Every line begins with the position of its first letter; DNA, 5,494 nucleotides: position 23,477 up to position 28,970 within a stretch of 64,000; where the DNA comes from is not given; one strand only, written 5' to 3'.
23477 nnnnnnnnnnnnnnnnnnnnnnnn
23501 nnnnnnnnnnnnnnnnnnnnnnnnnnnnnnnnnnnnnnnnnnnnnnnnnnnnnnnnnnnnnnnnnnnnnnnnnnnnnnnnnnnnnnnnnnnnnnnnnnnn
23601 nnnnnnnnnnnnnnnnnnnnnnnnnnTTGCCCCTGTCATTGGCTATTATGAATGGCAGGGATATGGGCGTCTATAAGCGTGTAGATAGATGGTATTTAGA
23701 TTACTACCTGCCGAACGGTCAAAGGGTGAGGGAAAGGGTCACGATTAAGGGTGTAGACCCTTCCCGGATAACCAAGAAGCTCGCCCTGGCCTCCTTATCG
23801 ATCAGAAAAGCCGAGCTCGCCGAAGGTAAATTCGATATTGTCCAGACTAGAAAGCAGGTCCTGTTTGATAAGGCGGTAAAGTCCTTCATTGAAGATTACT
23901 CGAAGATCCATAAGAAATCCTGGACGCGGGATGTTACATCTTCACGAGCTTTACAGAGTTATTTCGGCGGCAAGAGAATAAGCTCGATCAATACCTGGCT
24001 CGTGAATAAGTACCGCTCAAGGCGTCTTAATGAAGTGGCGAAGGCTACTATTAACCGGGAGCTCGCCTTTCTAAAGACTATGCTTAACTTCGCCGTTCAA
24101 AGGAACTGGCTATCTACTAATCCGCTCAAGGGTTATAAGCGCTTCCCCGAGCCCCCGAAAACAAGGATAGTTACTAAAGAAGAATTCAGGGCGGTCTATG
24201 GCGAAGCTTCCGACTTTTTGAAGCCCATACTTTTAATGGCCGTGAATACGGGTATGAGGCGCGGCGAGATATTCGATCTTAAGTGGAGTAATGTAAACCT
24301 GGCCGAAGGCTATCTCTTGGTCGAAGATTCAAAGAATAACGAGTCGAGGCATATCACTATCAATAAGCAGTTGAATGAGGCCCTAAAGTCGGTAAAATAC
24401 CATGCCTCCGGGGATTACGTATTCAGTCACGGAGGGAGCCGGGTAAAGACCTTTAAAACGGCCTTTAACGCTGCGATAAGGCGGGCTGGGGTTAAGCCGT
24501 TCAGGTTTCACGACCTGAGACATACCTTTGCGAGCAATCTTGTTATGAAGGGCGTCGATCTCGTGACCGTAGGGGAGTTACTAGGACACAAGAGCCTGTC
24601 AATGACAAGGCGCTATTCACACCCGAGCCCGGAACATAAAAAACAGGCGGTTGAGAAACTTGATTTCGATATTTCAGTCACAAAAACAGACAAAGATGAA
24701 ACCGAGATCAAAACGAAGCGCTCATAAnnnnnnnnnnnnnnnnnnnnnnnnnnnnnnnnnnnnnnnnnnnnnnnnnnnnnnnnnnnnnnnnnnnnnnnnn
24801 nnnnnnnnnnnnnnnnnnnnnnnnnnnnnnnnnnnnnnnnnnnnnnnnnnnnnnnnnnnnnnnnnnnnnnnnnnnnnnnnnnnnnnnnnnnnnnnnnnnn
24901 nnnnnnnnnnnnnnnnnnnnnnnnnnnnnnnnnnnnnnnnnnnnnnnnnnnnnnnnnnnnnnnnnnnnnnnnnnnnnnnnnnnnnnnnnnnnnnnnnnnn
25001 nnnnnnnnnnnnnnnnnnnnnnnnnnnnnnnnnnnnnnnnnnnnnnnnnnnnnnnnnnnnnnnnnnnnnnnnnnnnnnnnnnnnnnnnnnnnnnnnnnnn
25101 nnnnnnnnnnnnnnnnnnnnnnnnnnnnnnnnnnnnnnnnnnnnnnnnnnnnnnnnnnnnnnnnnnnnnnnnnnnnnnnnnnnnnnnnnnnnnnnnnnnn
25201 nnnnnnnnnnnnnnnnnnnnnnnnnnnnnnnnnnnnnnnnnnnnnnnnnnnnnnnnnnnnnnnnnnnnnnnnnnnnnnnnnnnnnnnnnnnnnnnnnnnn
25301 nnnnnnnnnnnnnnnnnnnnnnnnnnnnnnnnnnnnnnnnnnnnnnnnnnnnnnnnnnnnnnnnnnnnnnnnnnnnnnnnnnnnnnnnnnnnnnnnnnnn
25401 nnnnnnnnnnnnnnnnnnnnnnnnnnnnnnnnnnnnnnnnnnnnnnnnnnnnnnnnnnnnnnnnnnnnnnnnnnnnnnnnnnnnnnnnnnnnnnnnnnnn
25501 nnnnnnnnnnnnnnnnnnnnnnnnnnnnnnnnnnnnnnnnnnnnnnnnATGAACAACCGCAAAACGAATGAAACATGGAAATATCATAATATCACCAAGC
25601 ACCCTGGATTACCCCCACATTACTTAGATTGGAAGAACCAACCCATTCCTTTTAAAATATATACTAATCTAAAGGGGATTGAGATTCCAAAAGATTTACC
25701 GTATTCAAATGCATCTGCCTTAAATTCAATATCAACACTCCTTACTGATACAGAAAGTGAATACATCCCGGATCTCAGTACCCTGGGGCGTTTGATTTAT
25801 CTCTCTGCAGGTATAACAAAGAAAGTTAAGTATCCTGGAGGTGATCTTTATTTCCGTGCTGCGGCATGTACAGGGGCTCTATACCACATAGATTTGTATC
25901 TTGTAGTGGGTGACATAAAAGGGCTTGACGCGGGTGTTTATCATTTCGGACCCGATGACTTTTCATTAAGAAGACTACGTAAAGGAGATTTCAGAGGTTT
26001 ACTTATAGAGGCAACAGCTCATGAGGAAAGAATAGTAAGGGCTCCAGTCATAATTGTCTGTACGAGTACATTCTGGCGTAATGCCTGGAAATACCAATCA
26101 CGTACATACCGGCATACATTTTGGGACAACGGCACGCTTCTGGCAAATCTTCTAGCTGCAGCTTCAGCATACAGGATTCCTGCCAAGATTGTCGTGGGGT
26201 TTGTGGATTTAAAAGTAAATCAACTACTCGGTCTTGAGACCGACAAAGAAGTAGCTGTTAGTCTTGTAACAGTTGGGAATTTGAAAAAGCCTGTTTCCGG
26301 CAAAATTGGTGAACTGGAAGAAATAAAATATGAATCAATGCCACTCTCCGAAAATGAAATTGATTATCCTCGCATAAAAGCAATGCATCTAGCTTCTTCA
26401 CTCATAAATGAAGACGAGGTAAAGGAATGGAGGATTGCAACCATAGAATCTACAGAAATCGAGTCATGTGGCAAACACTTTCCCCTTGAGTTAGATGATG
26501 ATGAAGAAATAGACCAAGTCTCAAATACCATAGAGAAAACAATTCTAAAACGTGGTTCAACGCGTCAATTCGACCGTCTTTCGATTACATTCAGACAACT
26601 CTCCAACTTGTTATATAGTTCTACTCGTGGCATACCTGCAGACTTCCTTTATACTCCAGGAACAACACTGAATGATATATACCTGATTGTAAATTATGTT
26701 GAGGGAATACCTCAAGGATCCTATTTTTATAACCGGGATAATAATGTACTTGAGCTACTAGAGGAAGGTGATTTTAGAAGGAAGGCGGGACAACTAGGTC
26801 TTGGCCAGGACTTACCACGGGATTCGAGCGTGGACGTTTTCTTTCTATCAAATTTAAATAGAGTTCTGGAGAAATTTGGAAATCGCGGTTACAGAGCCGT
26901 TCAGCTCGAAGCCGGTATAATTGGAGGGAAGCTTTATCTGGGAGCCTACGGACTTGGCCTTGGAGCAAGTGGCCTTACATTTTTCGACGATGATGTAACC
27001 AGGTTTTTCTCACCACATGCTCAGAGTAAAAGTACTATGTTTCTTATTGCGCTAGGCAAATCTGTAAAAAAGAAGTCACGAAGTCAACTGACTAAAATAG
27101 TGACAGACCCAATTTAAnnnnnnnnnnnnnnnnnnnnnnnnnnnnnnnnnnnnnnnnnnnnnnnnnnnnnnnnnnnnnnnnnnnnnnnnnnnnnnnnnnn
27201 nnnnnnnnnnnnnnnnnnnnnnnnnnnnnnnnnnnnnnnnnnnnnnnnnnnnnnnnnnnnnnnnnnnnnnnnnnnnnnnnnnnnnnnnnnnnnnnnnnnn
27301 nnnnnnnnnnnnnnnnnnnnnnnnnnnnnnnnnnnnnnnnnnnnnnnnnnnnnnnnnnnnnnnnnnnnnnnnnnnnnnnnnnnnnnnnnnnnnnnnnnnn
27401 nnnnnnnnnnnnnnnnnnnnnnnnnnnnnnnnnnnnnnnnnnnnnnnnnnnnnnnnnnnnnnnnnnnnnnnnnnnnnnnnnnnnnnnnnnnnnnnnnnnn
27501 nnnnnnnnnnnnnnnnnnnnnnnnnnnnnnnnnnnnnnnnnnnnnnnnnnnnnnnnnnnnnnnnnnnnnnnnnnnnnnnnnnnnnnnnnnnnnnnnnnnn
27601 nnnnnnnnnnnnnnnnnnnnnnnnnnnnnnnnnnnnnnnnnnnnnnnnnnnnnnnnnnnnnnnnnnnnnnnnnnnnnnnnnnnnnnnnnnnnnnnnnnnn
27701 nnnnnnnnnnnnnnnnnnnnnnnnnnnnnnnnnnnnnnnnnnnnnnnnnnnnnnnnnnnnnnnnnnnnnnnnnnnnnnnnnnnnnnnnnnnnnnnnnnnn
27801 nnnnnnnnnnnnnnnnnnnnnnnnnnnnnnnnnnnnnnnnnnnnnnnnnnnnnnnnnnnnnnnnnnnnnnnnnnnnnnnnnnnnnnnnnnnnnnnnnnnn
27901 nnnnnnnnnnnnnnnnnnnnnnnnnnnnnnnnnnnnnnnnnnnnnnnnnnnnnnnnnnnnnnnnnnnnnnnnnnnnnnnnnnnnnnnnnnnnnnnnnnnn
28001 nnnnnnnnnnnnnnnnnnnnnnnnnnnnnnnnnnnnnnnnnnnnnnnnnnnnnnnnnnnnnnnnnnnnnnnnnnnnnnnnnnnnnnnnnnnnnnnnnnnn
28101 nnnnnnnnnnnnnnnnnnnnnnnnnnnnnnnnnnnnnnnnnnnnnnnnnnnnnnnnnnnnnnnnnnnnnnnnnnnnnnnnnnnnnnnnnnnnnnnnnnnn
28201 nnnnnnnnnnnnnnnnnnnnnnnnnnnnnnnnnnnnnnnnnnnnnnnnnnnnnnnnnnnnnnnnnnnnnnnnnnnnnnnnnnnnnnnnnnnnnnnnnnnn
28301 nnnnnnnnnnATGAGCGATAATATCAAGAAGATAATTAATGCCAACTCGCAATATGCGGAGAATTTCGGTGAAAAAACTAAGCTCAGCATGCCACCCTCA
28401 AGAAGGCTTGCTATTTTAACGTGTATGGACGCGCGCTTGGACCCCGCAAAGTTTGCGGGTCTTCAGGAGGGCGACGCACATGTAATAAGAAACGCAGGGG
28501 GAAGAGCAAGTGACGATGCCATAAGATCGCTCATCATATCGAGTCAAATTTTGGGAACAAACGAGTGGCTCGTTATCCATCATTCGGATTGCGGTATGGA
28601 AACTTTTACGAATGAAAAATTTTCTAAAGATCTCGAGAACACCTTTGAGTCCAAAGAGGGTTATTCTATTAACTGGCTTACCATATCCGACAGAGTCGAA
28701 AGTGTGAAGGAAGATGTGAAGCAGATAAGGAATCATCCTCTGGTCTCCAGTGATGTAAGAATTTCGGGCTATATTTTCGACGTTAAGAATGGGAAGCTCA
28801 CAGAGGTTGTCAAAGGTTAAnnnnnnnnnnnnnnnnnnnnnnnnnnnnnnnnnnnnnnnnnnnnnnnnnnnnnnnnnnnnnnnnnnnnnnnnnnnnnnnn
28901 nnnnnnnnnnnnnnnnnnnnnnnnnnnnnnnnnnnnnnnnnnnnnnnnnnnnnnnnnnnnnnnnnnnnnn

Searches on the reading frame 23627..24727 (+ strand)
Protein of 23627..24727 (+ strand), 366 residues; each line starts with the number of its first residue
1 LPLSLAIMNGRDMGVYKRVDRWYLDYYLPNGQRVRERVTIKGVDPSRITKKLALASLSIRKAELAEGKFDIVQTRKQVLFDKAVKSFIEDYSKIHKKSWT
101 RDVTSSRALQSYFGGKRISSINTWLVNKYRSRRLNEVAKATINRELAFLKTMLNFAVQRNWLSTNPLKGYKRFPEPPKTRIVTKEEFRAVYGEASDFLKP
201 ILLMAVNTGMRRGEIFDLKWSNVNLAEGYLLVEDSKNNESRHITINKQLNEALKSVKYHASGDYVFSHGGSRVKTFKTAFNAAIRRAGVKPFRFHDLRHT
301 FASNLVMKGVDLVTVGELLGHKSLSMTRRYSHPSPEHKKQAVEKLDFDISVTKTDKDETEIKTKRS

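Call 49: search_protein_families(library=pfam, proteins=[window:23627-24727:+], max_evalue=0.00001)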
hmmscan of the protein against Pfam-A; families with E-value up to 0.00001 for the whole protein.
window:23627-24727:+ (366 aa): 1 family
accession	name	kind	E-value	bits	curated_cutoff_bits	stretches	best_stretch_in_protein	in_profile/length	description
PF00589.27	Phage_integrase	-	3.5e-34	118.5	27.1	1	198-336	24-171/172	Phage integrase family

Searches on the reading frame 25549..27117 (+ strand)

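Call 5: search_protein_families(library=pfam, proteins=[window:25549-27117:+])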
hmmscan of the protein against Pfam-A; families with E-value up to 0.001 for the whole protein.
window:25549-27117:+ (522 aa): 1 family
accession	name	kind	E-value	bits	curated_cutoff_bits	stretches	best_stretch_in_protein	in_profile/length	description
PF00881.29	Nitroreductase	-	7e-14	52.8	23.5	2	154-243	79-166/167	Nitroreductase family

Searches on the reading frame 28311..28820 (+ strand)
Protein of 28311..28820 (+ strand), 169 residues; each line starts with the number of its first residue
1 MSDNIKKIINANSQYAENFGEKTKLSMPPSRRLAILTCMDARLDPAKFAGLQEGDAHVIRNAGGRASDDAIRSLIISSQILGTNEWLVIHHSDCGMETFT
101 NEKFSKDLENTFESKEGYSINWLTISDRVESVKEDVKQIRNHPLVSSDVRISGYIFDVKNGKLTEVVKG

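Call 5: search_protein_families(library=pfam, proteins=[window:28311-28820:+])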
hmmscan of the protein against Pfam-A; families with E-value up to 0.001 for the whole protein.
window:28311-28820:+ (169 aa): 1 family
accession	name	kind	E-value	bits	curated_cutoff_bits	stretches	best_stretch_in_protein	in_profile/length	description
PF00484.24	Pro_CA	-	7.7e-13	49.4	25.7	1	34-162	2-155/156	Carbonic anhydrase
